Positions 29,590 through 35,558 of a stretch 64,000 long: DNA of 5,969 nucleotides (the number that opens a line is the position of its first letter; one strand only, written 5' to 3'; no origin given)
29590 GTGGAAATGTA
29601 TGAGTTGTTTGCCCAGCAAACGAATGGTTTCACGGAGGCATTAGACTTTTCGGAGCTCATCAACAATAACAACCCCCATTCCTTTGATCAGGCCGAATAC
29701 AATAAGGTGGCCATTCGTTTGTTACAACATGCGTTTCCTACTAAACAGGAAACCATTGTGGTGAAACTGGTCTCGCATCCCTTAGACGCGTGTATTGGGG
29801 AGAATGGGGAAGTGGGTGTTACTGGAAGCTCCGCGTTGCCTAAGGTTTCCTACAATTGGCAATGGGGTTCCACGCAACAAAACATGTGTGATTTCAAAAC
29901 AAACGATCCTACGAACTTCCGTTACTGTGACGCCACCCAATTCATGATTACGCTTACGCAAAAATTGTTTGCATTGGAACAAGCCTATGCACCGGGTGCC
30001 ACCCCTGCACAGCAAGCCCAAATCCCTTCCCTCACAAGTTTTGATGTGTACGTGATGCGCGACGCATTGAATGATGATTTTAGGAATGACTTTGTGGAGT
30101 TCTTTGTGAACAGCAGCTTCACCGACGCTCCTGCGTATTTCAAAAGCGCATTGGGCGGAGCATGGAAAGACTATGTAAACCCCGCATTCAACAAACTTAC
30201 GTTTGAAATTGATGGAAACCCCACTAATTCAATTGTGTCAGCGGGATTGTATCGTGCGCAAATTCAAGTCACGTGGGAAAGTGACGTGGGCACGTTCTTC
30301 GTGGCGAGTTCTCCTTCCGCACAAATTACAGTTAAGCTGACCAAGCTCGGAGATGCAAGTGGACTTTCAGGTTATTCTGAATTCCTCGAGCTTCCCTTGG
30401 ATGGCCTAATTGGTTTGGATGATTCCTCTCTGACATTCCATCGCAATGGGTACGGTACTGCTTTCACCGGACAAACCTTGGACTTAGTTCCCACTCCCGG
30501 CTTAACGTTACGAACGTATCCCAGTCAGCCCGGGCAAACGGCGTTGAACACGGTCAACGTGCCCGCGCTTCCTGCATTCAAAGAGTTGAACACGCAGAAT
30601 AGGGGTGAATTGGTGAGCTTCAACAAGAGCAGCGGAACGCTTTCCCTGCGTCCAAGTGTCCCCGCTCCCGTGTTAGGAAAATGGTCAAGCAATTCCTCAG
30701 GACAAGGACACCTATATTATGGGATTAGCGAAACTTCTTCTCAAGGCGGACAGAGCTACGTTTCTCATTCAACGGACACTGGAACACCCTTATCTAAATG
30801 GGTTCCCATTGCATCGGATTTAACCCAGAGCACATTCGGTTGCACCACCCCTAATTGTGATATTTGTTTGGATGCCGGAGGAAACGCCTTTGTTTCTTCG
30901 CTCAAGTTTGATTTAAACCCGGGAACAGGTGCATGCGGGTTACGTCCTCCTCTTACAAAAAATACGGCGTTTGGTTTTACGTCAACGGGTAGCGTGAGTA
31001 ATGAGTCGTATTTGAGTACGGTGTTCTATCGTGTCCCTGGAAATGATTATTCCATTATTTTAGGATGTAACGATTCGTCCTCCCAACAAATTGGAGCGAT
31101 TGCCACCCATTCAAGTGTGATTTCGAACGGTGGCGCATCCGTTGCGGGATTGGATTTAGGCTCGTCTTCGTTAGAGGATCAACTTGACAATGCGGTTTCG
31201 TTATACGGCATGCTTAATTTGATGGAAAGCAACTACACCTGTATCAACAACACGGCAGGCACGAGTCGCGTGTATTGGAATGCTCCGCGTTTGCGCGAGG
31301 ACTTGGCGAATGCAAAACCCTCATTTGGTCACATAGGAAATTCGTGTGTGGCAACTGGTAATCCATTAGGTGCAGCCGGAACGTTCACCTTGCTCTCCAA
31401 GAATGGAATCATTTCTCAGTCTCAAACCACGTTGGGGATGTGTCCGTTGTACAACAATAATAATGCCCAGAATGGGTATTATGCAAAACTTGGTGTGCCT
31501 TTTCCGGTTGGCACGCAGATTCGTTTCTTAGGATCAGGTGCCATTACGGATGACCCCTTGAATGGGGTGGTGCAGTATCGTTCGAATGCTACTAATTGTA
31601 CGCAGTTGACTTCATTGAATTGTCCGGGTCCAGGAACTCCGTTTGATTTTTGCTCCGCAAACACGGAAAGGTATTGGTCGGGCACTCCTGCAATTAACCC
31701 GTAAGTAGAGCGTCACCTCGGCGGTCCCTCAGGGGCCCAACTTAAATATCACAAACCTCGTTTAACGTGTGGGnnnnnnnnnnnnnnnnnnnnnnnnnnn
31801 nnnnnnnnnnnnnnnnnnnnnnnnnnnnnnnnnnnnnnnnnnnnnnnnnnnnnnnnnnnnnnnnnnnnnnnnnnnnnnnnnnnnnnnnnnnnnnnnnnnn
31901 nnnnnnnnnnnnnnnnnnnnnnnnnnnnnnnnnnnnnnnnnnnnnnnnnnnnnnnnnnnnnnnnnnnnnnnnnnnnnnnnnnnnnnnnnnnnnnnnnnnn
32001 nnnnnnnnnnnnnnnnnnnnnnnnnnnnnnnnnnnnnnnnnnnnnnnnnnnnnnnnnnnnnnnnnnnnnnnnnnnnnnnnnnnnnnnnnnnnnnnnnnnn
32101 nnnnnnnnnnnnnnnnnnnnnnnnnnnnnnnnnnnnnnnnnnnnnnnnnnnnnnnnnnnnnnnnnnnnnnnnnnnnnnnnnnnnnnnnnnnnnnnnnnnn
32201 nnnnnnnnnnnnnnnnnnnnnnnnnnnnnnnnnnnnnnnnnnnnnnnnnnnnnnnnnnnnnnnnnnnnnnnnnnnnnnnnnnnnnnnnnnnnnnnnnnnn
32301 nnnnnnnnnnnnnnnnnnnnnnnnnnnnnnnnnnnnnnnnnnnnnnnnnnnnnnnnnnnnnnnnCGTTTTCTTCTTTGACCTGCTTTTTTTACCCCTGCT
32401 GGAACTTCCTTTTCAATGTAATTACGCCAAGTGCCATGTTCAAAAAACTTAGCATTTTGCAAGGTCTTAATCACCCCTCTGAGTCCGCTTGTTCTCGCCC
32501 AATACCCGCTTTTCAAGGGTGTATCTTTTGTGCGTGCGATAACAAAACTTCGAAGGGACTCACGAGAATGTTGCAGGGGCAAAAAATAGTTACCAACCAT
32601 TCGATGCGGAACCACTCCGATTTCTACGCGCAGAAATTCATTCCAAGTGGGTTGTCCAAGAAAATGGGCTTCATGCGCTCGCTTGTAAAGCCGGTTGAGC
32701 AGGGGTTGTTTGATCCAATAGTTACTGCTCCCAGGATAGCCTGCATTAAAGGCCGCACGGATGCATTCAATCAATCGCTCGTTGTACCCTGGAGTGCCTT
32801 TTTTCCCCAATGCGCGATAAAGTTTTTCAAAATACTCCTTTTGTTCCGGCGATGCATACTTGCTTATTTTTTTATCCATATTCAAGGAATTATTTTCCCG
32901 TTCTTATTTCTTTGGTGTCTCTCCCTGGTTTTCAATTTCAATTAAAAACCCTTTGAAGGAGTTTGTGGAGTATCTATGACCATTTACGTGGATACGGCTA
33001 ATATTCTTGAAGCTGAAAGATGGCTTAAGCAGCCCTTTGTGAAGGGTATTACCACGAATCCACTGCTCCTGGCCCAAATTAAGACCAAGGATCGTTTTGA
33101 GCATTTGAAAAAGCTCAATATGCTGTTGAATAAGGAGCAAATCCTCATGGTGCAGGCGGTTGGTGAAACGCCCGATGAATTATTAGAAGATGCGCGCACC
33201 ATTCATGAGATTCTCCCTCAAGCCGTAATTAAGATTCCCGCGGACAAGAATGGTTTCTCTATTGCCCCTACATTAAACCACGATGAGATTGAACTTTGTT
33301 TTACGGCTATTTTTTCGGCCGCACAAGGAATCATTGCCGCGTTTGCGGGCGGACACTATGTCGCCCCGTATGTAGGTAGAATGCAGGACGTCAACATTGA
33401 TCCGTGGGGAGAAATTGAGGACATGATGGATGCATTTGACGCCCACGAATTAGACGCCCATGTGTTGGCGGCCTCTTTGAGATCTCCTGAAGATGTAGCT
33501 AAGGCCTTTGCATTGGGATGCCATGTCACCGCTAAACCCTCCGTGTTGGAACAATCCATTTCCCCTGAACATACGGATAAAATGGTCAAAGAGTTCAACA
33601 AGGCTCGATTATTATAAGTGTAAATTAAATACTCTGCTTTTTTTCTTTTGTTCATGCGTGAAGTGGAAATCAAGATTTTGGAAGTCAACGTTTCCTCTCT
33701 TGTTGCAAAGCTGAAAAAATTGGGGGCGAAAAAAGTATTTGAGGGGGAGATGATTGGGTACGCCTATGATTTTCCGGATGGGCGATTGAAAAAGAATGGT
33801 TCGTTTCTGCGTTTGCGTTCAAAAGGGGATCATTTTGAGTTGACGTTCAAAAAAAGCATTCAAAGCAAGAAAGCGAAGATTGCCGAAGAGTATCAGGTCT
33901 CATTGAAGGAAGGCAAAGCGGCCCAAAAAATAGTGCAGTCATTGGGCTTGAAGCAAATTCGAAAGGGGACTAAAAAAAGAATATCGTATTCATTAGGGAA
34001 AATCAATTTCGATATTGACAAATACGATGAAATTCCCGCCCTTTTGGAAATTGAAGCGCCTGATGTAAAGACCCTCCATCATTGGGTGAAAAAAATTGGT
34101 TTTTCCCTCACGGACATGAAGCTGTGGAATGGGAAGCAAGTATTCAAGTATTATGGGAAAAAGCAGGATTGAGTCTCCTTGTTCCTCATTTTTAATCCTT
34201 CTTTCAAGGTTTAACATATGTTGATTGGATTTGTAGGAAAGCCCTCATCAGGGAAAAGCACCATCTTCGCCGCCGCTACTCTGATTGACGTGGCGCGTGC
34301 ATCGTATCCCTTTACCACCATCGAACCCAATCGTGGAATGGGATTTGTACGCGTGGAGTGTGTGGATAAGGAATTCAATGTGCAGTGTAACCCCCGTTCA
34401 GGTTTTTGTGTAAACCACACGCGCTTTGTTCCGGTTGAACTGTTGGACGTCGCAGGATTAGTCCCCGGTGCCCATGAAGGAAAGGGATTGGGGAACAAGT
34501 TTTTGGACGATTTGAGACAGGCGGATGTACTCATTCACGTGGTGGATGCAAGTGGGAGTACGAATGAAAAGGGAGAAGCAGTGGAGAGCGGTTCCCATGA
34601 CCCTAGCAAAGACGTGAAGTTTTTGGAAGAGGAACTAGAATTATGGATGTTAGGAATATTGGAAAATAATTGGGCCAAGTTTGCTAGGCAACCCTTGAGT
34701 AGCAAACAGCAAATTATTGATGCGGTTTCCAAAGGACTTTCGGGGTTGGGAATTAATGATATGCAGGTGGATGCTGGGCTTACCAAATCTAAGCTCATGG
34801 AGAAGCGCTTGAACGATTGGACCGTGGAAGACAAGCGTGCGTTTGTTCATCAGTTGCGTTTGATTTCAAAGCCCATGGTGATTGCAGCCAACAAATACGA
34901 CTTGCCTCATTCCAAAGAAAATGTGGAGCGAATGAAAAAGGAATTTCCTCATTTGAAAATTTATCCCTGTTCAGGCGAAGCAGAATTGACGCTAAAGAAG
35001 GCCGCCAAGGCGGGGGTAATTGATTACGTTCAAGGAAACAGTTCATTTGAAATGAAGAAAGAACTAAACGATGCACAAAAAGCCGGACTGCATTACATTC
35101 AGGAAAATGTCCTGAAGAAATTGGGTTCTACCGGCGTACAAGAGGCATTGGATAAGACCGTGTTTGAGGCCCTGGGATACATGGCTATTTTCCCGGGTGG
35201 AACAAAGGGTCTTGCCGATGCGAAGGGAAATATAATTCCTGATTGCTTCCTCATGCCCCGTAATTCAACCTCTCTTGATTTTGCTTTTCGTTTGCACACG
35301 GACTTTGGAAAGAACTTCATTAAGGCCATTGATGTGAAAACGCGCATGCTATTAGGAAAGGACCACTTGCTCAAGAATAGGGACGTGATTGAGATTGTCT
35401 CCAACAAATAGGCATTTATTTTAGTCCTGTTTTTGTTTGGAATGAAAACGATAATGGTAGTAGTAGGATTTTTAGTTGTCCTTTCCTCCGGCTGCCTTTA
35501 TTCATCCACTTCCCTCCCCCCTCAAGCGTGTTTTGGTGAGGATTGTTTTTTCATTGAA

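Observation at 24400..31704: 2434-aa N-terminally anchored surface giant with Ig-like repeat region and a vWA/MIDAS domain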

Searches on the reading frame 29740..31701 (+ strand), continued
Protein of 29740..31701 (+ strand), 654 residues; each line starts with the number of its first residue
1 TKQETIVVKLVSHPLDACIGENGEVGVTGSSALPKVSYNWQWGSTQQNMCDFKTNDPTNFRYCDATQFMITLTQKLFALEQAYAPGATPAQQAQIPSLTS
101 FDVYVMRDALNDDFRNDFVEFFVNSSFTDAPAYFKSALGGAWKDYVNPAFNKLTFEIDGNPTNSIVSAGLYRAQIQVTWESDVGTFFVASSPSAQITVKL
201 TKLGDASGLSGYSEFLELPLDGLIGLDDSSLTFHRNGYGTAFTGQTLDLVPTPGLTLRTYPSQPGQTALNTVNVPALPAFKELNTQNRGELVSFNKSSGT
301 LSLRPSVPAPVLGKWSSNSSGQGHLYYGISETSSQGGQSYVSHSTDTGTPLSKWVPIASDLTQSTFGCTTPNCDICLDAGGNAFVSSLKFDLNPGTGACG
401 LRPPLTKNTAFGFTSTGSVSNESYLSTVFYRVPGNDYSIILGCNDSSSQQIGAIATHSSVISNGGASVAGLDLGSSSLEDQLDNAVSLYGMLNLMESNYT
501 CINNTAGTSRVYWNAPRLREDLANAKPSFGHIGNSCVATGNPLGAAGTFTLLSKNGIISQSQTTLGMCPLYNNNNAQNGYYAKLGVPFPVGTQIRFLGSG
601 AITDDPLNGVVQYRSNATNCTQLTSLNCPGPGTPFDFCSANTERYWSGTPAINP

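Call 74: find_encoding_contigs(protein=P0035, flank=10000, max_places=1)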
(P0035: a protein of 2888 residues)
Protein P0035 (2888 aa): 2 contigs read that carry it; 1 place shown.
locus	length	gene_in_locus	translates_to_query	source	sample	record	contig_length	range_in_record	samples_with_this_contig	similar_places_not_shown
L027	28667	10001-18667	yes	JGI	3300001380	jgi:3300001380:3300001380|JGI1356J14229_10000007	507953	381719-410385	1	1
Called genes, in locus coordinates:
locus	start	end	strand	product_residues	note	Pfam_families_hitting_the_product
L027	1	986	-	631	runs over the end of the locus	PF17214:KH_TffA, PF00753:Lactamase_B, PF16661:Lactamase_B_6, PF23023:Anti-Pycsar_Apyc1, PF12706:Lactamase_B_2, PF10996:Beta-Casp, PF07521:RMMBL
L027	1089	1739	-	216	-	PF00227:Proteasome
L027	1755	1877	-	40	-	-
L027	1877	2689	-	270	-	PF00254:FKBP_C, PF22199:FKBP26_IF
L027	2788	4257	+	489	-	-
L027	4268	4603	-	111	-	PF01849:NAC, PF19026:UBA_HYPK (weak)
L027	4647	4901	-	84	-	-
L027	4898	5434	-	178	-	-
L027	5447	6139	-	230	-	PF00702:Hydrolase, PF13419:HAD_2, PF13242:Hydrolase_like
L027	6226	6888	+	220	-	-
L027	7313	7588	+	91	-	-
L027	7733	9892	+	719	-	PF00270:DEAD, PF04851:ResIII, PF22527:DEXQc_Suv3 (weak), PF00271:Helicase_C, PF21280:Helicase_dom4_arc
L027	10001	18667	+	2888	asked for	PF02369:Big_1 (faint), PF11974:bMG3 (faint), PF13715:CarbopepD_reg_2 (faint), PF17802:SpaA (faint), PF13620:CarboxypepD_reg, PF17210:SdrD_B (faint), PF13620:CarboxypepD_reg, PF24517:CBM96 (faint)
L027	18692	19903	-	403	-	PF00931:NB-ARC (weak), PF01637:ATPase_2, PF13191:AAA_16, PF13401:AAA_22, PF00004:AAA (faint), PF22606:Cdc6-ORC-like_ATPase_lid, PF22703:Cdc6_lid, PF09079:WHD_Cdc6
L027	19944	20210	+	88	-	-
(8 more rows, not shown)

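Call 75: find_encoding_contigs(protein=P0090, flank=10000, max_places=1)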
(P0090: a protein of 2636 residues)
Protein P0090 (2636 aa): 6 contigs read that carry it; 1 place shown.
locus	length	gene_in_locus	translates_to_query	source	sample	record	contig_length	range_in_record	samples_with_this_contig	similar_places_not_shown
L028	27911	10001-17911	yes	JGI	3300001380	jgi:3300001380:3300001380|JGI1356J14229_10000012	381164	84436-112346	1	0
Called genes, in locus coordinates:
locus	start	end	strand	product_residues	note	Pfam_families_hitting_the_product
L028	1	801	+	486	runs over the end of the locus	-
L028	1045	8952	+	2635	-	PF02369:Big_1 (faint), PF17210:SdrD_B (faint), PF17789:MG4 (faint), PF17802:SpaA (faint), PF11974:bMG3 (faint), PF24025:Ig_DR_A0283-like (faint), PF13620:CarboxypepD_reg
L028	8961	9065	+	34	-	-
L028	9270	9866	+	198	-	-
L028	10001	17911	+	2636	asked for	PF02369:Big_1 (faint), PF13620:CarboxypepD_reg (weak), PF17789:MG4 (faint), PF17802:SpaA (faint), PF24025:Ig_DR_A0283-like (faint), PF24107:DUF7382 (faint)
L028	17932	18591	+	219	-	-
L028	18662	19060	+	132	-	-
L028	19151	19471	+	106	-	-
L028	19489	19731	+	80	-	-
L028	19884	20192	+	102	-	-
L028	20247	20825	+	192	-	-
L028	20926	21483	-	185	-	-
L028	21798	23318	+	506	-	-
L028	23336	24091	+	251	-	-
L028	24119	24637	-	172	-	-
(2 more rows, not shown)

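Call 76: search_solved_structures(query=A3, max_evalue=10, show_alignments=2)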
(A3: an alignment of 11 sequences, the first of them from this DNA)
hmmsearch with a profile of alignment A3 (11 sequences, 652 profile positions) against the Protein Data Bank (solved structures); distinct sequences matched with E-value up to 10: 0.

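Call 88: list_cluster_members(proteins=[P0091, P0092, P0111, P0123, P0132, P0137, P0143, P0145, P0081, P0104])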
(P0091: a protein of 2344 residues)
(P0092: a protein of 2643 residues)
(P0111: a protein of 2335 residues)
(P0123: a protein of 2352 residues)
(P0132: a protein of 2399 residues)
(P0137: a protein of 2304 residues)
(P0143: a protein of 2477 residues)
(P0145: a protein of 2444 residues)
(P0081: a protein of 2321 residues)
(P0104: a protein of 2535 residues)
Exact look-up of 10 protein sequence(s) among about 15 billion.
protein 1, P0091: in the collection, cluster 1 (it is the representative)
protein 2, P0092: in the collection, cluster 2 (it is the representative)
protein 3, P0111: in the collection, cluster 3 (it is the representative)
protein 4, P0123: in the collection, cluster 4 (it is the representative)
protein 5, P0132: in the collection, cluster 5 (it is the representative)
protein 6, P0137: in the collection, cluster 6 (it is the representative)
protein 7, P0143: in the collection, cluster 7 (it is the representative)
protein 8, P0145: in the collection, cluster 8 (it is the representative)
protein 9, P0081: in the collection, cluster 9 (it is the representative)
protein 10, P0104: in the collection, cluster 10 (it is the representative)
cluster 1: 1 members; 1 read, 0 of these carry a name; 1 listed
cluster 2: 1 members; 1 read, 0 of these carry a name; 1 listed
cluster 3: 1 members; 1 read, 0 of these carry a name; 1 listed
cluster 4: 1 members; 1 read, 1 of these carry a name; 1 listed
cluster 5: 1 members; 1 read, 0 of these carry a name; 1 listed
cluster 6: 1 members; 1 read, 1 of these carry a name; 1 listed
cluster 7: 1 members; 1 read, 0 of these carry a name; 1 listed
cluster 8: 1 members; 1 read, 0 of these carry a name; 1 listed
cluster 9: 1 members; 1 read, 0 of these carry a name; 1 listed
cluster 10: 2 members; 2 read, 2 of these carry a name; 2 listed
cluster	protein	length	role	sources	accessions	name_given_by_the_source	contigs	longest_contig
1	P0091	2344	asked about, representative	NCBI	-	-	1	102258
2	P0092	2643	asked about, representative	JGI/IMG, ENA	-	-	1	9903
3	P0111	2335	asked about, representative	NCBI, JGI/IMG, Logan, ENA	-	-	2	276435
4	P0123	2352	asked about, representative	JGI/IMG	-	hypothetical protein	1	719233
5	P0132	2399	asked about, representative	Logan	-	-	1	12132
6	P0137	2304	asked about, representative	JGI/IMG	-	hypothetical protein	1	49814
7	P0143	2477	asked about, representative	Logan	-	-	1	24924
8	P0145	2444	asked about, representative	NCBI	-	-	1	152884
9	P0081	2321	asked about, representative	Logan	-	-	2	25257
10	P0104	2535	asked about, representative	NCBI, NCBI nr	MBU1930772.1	hypothetical protein KJ972_04645 [Candidatus Micrarchaeota archaeon] | hypothetical protein [Candidatus Micrarchaeota archaeon]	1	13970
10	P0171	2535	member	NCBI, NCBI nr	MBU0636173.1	hypothetical protein KKE06_04060 [Candidatus Micrarchaeota archaeon] | hypothetical protein [Candidatus Micrarchaeota archaeon]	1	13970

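Call 89: search_protein_families(library=pfam, alignment_id=A3, max_evalue=10)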
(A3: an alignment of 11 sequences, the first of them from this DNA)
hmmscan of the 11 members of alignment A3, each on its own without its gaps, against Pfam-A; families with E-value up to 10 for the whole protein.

A. member 1, seq(654 aa): 1 family
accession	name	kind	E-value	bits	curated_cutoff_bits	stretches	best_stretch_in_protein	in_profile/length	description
PF10726.14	DUF2518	-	0.29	11.2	25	1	54-85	31-62/145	Protein of function (DUF2518)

B. families by the number of members that match (of 11 scanned): 2 families
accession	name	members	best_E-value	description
PF18113.7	Rbx_binding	1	0.18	Rubredoxin binding C-terminal domain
PF10726.14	DUF2518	1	0.29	Protein of function (DUF2518)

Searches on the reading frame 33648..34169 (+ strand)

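Call 9: search_protein_families(library=pfam, proteins=[window:33648-34169:+], max_evalue=0.01)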
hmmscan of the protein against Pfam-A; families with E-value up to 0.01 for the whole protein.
window:33648-34169:+ (174 aa): 1 family
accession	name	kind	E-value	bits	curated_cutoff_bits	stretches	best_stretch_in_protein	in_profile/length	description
PF01928.26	CYTH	-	7.4e-15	55.7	23.2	1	3-143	1-153/179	CYTH domain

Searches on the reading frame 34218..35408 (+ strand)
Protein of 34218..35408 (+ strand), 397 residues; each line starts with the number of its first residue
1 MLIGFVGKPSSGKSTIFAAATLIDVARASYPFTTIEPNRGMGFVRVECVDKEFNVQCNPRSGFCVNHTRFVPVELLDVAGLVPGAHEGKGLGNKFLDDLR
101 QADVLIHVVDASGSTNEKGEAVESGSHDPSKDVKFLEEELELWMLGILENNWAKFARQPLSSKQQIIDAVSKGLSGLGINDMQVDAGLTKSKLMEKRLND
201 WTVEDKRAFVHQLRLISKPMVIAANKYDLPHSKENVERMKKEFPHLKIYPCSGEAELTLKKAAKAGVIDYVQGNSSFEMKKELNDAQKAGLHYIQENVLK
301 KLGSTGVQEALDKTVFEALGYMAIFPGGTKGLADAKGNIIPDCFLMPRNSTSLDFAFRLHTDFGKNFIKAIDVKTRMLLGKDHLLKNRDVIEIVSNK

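Call 10: search_protein_families(library=pfam, proteins=[window:34218-35408:+], max_evalue=0.01)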
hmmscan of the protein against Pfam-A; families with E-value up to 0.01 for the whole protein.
window:34218-35408:+ (397 aa): 5 families
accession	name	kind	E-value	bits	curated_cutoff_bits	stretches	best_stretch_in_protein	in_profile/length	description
PF08438.16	YGR210-like_G4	-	8.6e-34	116.7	24.7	1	223-326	1-105/108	Obg-like GTPase YGR210-like, G4 motif-containing domain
PF01926.29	MMR_HSR1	-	1.1e-14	54.9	21.9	1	3-118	2-92/113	50S ribosome-binding GTPase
PF02824.27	TGS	-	2.8e-09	37.3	22.2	1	342-394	12-59/60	TGS domain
PF02421.24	FeoB_N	-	0.00048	20.1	27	0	3-41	3-41/156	Ferrous iron transport protein B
PF12092.13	DUF3568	-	0.005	17.4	23.2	1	251-299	15-63/124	Protein of unknown function (DUF3568)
